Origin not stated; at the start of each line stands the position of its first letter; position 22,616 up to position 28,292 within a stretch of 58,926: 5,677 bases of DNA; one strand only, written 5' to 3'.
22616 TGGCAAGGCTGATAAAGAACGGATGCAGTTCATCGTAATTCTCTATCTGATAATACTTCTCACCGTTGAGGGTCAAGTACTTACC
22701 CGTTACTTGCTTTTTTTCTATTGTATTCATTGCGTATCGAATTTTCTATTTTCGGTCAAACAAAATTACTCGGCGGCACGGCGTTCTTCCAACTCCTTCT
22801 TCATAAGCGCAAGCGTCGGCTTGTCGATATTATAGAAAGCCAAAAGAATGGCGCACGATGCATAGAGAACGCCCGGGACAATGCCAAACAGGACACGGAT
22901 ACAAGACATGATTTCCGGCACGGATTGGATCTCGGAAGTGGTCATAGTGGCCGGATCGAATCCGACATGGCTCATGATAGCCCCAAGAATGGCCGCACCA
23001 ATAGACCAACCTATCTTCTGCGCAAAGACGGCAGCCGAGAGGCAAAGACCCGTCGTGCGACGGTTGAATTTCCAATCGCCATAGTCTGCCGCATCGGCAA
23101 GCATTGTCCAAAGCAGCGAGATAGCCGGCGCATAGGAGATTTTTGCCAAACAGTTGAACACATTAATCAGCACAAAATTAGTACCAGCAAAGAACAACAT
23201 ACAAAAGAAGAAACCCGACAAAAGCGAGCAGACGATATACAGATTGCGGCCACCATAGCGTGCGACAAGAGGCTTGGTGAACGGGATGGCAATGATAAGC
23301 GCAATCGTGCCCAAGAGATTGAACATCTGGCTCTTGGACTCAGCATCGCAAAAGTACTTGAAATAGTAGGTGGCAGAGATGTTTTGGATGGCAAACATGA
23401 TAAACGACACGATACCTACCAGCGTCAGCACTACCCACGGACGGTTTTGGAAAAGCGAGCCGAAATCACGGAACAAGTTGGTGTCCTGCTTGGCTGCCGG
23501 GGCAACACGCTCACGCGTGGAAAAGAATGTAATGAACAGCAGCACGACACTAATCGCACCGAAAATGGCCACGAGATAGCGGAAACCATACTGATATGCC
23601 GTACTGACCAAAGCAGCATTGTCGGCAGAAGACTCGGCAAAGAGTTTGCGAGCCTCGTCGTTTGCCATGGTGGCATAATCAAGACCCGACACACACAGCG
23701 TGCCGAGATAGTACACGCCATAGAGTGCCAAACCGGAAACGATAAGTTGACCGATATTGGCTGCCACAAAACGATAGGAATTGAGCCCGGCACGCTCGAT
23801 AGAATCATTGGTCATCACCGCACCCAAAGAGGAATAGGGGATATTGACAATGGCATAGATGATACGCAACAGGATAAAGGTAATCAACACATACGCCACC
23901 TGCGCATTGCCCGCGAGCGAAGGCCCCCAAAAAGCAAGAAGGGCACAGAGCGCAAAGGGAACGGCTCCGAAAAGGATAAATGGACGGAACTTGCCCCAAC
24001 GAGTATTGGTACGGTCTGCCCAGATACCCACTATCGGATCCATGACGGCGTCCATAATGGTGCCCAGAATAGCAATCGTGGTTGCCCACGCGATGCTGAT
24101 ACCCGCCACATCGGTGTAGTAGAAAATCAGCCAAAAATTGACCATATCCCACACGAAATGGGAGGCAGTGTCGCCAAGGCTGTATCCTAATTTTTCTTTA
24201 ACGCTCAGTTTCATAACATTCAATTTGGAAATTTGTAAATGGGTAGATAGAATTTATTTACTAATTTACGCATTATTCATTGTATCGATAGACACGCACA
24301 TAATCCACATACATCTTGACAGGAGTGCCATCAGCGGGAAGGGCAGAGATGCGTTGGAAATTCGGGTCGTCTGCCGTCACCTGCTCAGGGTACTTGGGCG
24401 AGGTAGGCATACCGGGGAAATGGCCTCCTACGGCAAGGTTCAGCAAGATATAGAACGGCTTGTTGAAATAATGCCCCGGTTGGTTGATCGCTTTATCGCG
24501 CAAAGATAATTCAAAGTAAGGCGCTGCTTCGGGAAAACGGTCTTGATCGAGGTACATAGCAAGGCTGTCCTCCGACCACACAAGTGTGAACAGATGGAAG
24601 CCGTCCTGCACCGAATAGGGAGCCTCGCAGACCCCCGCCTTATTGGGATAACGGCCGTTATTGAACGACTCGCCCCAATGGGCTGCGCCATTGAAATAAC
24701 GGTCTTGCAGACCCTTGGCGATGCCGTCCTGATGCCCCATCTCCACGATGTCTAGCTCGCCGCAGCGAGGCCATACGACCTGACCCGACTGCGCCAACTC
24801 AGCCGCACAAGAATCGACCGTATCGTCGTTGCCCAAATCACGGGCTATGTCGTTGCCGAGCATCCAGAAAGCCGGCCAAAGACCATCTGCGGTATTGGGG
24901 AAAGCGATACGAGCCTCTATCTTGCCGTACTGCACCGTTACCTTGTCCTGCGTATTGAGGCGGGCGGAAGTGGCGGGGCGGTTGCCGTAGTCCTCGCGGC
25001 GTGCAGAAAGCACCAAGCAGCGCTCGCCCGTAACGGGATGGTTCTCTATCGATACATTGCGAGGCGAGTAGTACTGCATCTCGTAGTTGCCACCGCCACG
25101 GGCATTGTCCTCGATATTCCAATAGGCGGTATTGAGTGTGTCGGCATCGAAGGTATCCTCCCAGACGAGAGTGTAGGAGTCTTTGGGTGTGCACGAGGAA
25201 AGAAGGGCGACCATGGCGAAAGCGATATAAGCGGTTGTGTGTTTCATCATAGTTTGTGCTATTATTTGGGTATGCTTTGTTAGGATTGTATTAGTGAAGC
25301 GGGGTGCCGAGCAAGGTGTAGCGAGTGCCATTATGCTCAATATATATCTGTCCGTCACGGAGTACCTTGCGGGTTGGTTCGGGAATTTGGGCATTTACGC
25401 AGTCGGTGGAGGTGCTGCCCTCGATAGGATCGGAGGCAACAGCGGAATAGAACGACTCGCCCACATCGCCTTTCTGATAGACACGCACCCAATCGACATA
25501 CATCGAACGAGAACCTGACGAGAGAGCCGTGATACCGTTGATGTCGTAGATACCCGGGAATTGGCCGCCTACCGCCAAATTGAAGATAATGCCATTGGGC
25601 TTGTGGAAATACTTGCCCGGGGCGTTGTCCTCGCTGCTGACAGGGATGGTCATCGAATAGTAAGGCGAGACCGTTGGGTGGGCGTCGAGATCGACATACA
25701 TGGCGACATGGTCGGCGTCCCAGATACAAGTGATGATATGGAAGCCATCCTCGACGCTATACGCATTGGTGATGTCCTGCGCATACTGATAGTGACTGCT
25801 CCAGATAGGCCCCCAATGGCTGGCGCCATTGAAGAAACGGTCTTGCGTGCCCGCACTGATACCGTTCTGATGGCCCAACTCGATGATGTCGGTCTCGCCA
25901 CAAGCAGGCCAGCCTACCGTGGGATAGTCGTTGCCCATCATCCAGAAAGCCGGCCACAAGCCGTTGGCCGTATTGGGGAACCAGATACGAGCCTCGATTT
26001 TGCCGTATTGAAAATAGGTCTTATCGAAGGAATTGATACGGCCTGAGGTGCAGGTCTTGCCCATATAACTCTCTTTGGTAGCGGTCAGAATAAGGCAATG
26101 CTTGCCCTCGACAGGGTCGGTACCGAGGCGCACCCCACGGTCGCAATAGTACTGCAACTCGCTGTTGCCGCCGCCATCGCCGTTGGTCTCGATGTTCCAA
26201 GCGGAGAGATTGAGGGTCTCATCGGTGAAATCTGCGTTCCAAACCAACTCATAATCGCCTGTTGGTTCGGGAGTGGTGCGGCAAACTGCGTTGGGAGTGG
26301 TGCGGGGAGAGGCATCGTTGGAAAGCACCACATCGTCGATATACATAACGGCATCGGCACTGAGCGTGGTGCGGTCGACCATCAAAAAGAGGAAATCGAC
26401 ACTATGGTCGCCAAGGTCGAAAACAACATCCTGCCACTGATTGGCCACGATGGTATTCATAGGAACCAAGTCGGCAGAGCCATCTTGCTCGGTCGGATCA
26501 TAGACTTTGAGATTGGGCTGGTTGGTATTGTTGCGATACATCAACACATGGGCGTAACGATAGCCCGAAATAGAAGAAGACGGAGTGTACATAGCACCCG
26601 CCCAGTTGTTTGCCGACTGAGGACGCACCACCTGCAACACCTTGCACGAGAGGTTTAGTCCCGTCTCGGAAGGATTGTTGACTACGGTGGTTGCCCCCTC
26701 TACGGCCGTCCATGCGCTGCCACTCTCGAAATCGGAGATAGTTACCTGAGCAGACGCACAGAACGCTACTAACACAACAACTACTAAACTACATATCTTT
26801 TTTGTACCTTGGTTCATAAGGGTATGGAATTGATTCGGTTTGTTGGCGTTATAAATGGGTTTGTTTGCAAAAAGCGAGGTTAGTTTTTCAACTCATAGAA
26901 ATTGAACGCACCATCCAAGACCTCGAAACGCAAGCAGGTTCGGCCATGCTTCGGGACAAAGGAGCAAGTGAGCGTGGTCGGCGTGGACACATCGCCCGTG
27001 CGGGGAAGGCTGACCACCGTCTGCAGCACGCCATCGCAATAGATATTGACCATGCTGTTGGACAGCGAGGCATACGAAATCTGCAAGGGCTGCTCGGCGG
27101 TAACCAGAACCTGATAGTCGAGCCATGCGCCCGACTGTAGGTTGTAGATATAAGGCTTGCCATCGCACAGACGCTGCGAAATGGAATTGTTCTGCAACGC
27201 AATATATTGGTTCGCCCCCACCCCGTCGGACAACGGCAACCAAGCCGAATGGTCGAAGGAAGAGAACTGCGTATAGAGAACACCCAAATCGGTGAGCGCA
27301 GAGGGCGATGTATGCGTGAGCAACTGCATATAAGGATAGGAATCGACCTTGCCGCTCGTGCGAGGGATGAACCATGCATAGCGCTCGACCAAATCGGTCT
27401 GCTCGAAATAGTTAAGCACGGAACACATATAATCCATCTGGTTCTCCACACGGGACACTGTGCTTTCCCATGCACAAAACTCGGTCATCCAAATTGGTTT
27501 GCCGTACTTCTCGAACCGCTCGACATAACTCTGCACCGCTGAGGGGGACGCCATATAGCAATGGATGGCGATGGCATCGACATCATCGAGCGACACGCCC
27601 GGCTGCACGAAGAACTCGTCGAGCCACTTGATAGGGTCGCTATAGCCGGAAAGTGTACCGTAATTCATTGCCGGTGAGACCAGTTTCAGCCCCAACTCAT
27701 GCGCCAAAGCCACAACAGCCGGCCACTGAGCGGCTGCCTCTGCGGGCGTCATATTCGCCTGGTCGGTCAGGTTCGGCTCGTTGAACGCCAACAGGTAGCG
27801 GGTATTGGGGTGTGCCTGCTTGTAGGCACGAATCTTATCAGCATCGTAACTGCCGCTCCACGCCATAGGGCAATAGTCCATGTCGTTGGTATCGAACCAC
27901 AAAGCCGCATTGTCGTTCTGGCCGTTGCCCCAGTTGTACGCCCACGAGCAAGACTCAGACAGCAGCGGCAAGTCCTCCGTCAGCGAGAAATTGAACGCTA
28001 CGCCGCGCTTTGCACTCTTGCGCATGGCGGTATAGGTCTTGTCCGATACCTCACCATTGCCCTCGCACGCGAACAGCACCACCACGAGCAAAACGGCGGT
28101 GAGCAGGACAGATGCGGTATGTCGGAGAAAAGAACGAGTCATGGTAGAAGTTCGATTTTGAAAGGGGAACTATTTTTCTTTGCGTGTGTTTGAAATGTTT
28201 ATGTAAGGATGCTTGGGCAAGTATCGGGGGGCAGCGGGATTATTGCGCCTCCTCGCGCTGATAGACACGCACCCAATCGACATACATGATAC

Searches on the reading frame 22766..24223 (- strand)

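Call 5: search_protein_families(library=pfam, proteins=[window:22766-24223:-], max_evalue=0.001)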
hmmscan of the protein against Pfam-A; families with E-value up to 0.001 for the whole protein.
window:22766-24223:- (485 aa): 2 families
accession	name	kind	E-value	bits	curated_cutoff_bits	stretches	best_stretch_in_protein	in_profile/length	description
PF13347.12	MFS_2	-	1.4e-87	294.5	27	1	13-468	1-427/427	MFS/sugar transport protein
PF07690.21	MFS_1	-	2.4e-14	53.5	33.4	2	21-410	8-347/347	Major Facilitator Superfamily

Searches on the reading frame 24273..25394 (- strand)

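Call 5: search_protein_families(library=pfam, proteins=[window:24273-25394:-], max_evalue=0.001)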
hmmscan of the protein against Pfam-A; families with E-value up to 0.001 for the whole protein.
window:24273-25394:- (373 aa): 2 families
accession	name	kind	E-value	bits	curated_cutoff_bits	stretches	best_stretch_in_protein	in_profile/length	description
PF00722.28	Glyco_hydro_16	-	5.2e-08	33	22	1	125-182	20-67/175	Glycosyl hydrolases family 16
PF03935.22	SKN1_KRE6_Sbg1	-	5.9e-08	32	30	1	70-181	113-224/501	Beta-glucan synthesis-associated protein SKN1/KRE6/Sbg1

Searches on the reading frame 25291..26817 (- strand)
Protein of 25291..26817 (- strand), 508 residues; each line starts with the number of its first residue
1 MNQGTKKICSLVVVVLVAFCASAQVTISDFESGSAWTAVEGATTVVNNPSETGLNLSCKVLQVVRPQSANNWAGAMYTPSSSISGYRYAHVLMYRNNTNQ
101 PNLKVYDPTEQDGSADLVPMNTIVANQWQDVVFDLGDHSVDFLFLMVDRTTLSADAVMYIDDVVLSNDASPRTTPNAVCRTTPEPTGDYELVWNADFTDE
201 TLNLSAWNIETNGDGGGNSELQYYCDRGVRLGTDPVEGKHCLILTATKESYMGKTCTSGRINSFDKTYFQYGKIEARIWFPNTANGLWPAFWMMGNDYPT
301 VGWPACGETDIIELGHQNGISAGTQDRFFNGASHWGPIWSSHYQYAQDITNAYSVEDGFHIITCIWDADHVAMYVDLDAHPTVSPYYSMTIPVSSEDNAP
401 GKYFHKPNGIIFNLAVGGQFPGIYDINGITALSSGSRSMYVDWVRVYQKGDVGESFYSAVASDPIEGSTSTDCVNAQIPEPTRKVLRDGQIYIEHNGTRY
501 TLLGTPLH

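Call 5: search_protein_families(library=pfam, proteins=[window:25291-26817:-], max_evalue=0.001)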
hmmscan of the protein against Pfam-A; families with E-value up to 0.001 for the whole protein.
window:25291-26817:- (508 aa): 2 families
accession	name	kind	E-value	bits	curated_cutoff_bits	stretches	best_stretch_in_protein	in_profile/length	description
PF00722.28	Glyco_hydro_16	-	2e-11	44.1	22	1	241-380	21-132/175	Glycosyl hydrolases family 16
PF03935.22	SKN1_KRE6_Sbg1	-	6.1e-10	38.6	30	1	254-296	180-224/501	Beta-glucan synthesis-associated protein SKN1/KRE6/Sbg1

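Call 19: search_protein_families(library=ncbifam, proteins=[window:25291-26817:-], max_evalue=10)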
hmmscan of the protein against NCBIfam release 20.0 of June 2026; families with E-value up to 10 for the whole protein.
window:25291-26817:- (508 aa): 2 families
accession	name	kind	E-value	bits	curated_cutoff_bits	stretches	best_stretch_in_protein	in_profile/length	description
NF052454.1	BtaGlycanEglC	equivalog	1.6e-07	30.6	700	1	248-448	294-457/459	endo-1,3-1,4-beta-glycanase EglC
NF041449.1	K_carrageenase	equivalog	0.31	10.2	350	1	195-314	30-146/283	kappa-carrageenase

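Call 69: search_protein_families(library=pfam, proteins=[window:25291-26817:-], max_evalue=1)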
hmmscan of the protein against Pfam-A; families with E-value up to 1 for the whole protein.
window:25291-26817:- (508 aa): 4 families
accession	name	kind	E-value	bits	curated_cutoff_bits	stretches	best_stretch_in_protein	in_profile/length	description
PF00722.28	Glyco_hydro_16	-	2e-11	44.1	22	1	241-380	21-132/175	Glycosyl hydrolases family 16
PF03935.22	SKN1_KRE6_Sbg1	-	6.1e-10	38.6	30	2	254-296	180-224/501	Beta-glucan synthesis-associated protein SKN1/KRE6/Sbg1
PF13385.13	Laminin_G_3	-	0.0016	19.1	27.6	0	64-139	25-92/151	Concanavalin A-like lectin/glucanases superfamily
PF10636.14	hemP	-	0.17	12.2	25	1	489-502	12-25/37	Hemin uptake protein hemP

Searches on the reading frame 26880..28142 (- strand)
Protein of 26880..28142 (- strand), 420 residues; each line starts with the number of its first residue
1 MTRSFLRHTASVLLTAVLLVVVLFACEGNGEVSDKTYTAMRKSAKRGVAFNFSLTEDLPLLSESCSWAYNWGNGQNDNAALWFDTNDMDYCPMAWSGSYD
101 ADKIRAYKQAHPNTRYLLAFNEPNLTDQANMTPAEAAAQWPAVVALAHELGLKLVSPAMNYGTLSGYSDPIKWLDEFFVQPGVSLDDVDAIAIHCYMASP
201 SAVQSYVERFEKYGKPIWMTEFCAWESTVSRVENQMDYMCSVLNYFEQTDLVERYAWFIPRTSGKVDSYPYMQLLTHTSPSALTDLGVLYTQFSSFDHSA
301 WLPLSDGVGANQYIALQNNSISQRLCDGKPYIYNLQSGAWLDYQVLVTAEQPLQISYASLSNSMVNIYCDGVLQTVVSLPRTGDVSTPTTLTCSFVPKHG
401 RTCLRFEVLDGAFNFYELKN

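Call 5: search_protein_families(library=pfam, proteins=[window:26880-28142:-], max_evalue=0.001)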
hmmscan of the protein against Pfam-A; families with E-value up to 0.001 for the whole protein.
window:26880-28142:- (420 aa): 2 families
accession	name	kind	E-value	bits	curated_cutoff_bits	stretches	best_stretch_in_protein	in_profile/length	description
PF11790.14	Glyco_hydro_cc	-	1.6e-52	178.9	21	1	48-290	2-237/237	Glycosyl hydrolase catalytic core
PF18099.7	CBM_35_2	-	1.4e-05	25.5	23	1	328-393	15-83/112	Carbohydrate binding module (family 35)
